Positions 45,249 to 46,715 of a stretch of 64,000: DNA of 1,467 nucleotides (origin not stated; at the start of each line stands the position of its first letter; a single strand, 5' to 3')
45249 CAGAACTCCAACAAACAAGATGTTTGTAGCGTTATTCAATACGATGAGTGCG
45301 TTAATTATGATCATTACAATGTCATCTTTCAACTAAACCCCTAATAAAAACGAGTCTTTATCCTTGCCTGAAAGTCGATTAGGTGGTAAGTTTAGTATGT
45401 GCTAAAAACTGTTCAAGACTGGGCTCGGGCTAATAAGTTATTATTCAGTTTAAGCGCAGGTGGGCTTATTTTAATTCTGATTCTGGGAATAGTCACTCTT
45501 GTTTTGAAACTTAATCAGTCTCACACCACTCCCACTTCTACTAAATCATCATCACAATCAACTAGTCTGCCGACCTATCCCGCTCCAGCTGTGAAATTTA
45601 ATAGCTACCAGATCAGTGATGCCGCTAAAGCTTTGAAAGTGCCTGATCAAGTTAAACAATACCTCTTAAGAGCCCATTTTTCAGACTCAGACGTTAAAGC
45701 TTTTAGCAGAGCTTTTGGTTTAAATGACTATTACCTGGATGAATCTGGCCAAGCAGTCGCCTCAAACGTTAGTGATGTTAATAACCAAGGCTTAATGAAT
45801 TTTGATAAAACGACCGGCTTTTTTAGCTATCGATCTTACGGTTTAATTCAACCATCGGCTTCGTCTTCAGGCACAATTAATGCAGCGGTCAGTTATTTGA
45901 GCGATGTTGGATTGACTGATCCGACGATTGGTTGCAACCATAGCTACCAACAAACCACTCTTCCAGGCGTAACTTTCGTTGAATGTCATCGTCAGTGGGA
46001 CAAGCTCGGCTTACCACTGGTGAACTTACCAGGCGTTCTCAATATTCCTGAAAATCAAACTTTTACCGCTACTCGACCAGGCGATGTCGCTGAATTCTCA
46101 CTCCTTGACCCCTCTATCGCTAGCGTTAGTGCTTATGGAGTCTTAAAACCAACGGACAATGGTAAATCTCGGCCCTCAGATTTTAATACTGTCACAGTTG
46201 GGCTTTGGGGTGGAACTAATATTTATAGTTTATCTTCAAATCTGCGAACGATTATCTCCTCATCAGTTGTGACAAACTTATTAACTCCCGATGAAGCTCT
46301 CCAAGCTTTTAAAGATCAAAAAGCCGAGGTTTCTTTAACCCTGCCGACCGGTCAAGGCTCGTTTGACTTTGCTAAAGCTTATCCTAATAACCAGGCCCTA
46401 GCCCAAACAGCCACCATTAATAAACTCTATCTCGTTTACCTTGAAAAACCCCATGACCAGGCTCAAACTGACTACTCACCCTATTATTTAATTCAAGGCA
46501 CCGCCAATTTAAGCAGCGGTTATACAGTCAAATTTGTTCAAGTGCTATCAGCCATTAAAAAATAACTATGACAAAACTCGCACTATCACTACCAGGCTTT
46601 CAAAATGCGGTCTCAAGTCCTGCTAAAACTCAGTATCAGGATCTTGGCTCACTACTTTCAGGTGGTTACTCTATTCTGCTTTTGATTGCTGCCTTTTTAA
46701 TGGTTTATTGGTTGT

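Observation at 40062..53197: Tandemly duplicated three-gene surface module: TM-anchored unknown protein, pilin-like fusion, anchored subtilisin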

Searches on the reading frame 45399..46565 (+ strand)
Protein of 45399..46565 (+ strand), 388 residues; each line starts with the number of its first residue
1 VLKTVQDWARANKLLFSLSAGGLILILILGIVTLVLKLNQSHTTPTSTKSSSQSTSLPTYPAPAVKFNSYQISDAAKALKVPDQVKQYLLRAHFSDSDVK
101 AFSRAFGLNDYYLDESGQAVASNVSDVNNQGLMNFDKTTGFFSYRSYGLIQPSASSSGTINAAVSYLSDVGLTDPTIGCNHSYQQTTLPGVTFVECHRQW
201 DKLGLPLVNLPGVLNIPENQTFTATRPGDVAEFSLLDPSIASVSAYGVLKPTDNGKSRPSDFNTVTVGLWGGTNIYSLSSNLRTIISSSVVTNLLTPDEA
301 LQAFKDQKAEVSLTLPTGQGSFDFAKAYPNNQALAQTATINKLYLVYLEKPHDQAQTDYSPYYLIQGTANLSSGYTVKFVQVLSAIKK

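Call 3: search_protein_families(library=pfam, proteins=[window:45399-46565:+], max_evalue=1)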
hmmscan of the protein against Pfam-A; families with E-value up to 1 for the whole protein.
window:45399-46565:+ (388 aa): 0 families

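Call 4: search_protein_families(library=ncbifam, proteins=[window:45399-46565:+], max_evalue=1)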
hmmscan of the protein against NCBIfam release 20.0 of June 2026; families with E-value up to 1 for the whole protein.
window:45399-46565:+ (388 aa): 0 families

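Call 13: find_homologous_proteins(query=window:45399-46565:+)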
Query window:45399-46565:+ (388 aa): 1 proteins with E <= 0.001 among 7577 candidates.
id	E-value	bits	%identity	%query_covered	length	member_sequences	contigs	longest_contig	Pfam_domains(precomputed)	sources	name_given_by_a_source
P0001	8.5e-252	853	100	100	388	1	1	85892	-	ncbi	-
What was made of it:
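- Tried and rejected: The word-index protein search with gene A found only itself (call 13).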

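Call 14: find_encoding_contigs(protein=P0001, flank=10000, max_places=3)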
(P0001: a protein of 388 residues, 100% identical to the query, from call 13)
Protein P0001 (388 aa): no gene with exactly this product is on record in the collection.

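Call 29: search_protein_representatives(alignment_id=A1)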
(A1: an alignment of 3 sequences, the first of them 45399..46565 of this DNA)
Query: 3 sequences, 380 profile positions. Proteins with E-value up to 0.001 (for the whole library): 275; up to 1e-10: 258; up to 1e-30: 194. The best 150 are listed.
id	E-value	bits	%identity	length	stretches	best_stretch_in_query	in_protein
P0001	1.6e-221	751.4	-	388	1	1-380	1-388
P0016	1.2e-101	356.8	-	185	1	197-379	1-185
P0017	6.1e-95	334.7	-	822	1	12-379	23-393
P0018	2.7e-92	326.0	-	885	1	5-378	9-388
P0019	4.9e-92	325.1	-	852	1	8-379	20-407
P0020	6.6e-91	321.4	-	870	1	13-379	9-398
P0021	2.0e-90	319.8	-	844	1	14-380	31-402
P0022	2.4e-90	319.6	-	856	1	46-379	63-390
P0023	9.9e-88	311.0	-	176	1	1-168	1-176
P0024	6.7e-87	308.2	-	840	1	8-380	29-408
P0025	7.8e-86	304.7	-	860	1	14-379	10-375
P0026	1.0e-85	304.3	-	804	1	17-380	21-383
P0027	2.0e-85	303.4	-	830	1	21-379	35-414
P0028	4.1e-85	302.4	-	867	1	9-378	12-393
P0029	1.2e-84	300.8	-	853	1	12-379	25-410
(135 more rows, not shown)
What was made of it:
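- In nearly all of the best 150, the A domain is the first ~390 aa of a 700-885-aa protein (call 29).
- Tried and rejected: The exhaustive HMMER search was needed (call 29).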

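Call 38: find_related_loci(query=A3, collection=genome_contigs, flank=10000)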
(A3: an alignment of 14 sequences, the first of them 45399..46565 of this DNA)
Query A3 (388 aa) in genome_contigs; peptide patterns used: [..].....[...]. (x = any residue, [..] = any of these).
39 stretches matched a pattern; 26 encode a relative of the query (tblastn E <= 1e-3); 24 distinct loci.
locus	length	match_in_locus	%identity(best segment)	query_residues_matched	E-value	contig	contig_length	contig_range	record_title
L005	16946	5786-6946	38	11-388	3e-81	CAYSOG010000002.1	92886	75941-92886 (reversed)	MAG TPA_asm: uncultured Gammaproteobacteria bacterium isolate SRP200132_co1_489 genome assembly, contig: NODE_276_length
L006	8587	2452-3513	40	23-388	4e-80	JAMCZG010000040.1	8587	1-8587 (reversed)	MAG: Patescibacteria group bacterium isolate FK_Sedi_B_Bin.314 NODE_35471_length_8587_cov_4.62305, whole genome shotgun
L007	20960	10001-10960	44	62-387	9e-77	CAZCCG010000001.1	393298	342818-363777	MAG TPA_asm: uncultured Gammaproteobacteria bacterium isolate SRP200132_co1_33 genome assembly, contig: NODE_10_length_3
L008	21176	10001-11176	36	1-386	2e-71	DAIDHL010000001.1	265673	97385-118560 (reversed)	MAG TPA_asm: Candidatus Levyibacteriota bacterium isolate clean344 NODE_1_length_265673_cov_5.589056, whole genome shotg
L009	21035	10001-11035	39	45-387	4e-71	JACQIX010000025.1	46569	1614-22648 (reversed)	MAG: Candidatus Daviesbacteria bacterium isolate NC_groundwater_1136_Ag_S-0.1um_38_183 S_p1_S3_coassembly_k141_1260416,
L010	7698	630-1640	37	44-388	3e-68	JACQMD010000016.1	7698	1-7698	MAG: Candidatus Roizmanbacteria bacterium isolate NC_groundwater_1220_Ag_S-0.1um_43_42 S_p1_S3_coassembly_k141_139578, w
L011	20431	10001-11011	38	44-387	2e-66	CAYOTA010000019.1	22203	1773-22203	MAG TPA_asm: uncultured Gammaproteobacteria bacterium isolate SRP302895_co1_52 genome assembly, contig: NODE_4295_length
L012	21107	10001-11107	35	8-386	2e-60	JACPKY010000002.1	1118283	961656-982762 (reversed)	MAG: Candidatus Gottesmanbacteria bacterium isolate NC_groundwater_507_Ag_S-0.1um_40_14 S35_SO-1_scaffold_146377, whole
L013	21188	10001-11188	33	7-387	2e-59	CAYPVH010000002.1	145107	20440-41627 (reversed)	MAG TPA_asm: uncultured Gammaproteobacteria bacterium isolate binchicken_co154_439 genome assembly, contig: NODE_51_leng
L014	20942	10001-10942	38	81-388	3e-59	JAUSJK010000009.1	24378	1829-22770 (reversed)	MAG: bacterium isolate E14_metabat.bin.3 E14_k141_19922, whole genome shotgun sequence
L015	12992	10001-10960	39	63-385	9e-69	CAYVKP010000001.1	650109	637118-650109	MAG TPA_asm: uncultured Gammaproteobacteria bacterium isolate SRP200132_co1_547 genome assembly, contig: NODE_2_length_6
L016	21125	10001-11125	34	4-387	8e-57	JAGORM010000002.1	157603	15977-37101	MAG: Candidatus Levyibacteriota bacterium isolate Gw_Eff_bin_269 Gw_Eff_85_length_157603_cov_12.613859, whole genome sho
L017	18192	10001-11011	34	45-386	1e-55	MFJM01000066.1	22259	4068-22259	MAG: Candidatus Gottesmanbacteria bacterium RIFCSPHIGHO2_02_FULL_39_14 rifcsphigho2_02_scaffold_8931, whole genome shotg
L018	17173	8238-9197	35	57-387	5e-55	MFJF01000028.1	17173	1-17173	MAG: Candidatus Gottesmanbacteria bacterium RIFCSPHIGHO2_01_FULL_40_15 rifcsphigho2_01_scaffold_7778, whole genome shotg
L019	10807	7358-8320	34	57-387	9e-55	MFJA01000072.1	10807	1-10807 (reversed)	MAG: Candidatus Gottesmanbacteria bacterium RBG_16_37_8 RBG_16_scaffold_74746, whole genome shotgun sequence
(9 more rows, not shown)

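Call 42: predict_structure(alignment_id=A3)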
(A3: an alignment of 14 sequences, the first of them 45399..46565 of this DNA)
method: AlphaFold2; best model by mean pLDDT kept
length: 388 residues; sequences in the alignment: 14
mean_pLDDT: 83.1   pTM: 0.75
mean pLDDT of the five models: 83.1, 83.1, 82.8, 82.2, 78.6
residues with pLDDT >= 90: 160; 70-90: 170; 50-70: 40; < 50: 18
segments of 3 or more residues with pLDDT < 50: 39-56
pLDDT, mean of each block of 10 residues (from residue 1): 67 69 84 70 35 51 88 80 91 92 91 92 90 94 92 85 92 88 89 90 88 77 61 68 82 68 85 92 93 92 89 84 86 92 91 91 94 91 91
secondary structure, 60 per line:
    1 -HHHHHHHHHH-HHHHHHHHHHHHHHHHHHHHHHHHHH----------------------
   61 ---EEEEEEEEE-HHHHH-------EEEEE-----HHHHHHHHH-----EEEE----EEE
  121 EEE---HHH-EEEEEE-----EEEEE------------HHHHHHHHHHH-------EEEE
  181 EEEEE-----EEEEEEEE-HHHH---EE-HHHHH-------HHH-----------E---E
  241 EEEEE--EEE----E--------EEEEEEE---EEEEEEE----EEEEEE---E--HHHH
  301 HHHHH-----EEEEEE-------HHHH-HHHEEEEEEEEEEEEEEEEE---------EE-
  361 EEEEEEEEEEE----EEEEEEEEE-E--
elements in order: H2-11 H13-38 E64-72 H74-78 E86-90 H96-104 E110-113 E118-123 E131-136 E142-146 H159-169 E177-185 E191-198 H200-203 H210-214 E240-245 E248-250 E264-270 E274-280 E285-290 H297-305 E311-316 H324-327 E332-348 E361-371 E376-384

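Call 71: search_protein_families(library=pfam, alignment_id=A3, max_evalue=1)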
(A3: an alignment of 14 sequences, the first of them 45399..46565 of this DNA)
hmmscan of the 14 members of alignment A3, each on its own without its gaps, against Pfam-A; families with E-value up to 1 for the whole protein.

A. member 1, window:45399-46565:+ (388 aa): 0 families

B. families by the number of members that match (of 14 scanned): 7 families
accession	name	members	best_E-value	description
PF10717.14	ODV-E18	1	0.0083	Occlusion-derived virus envelope protein ODV-E18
PF13273.12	DUF4064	1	0.016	Protein of unknown function (DUF4064)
PF06304.16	DUF1048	1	0.05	Protein of unknown function (DUF1048)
PF12698.13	ABC2_membrane_3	1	0.084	ABC-2 family transporter protein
PF07314.17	Lit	1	0.091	Lipoprotein intramolecular transacylase Lit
PF05568.16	ASFV_J13L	1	0.17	African swine fever virus J13L protein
PF02706.20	Wzz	1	0.28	Chain length determinant protein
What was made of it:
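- On PepSY-like fold (YpeB, YycH, YycI, M4 propeptide): No Pfam PepSY hit was found in 14 members (call 71).
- Closest known: PepSY-type domains: YpeB C-terminal domain. Different: Sequence identity is only about 10% and there is no Pfam PepSY hit in 14 family members (call 71).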
